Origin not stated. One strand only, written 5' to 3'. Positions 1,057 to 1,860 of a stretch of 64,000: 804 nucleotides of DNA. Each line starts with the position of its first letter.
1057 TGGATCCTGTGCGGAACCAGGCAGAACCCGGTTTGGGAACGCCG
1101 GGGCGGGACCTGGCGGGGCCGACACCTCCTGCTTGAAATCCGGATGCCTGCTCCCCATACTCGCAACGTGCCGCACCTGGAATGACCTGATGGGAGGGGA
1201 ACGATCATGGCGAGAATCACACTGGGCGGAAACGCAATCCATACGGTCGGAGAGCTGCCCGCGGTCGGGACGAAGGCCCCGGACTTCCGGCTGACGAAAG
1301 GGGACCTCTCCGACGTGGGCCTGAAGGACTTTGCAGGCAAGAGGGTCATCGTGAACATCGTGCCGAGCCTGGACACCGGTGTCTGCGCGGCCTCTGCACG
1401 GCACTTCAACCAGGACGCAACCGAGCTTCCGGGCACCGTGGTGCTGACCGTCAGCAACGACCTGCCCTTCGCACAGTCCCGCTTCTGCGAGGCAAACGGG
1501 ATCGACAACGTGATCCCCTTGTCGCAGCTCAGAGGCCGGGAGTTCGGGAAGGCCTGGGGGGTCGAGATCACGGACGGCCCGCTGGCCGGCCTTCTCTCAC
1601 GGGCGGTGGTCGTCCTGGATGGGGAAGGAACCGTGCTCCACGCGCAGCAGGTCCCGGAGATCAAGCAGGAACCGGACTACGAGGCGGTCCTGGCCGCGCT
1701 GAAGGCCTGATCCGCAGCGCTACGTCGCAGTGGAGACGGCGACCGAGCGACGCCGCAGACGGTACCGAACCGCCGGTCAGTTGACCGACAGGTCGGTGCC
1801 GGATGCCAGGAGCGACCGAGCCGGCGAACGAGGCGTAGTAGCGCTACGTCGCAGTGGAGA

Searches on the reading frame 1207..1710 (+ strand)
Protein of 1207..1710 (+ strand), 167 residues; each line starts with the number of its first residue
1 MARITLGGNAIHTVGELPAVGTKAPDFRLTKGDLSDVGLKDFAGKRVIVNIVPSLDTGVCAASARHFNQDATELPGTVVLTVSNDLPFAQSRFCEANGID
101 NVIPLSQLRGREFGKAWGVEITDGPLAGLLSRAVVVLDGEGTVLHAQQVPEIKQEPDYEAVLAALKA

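Call 68: search_protein_families(library=pfam, proteins=[window:1207-1710:+], max_evalue=0.001)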
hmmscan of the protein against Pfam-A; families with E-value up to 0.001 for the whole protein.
window:1207-1710:+ (167 aa): 2 families
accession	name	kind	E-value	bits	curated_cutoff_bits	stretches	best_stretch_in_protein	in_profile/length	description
PF08534.16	Redoxin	-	2.7e-33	115.3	26.6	1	20-162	2-148/148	Redoxin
PF00578.27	AhpC-TSA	-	7.6e-18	65.1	26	1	20-145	1-123/124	AhpC/TSA family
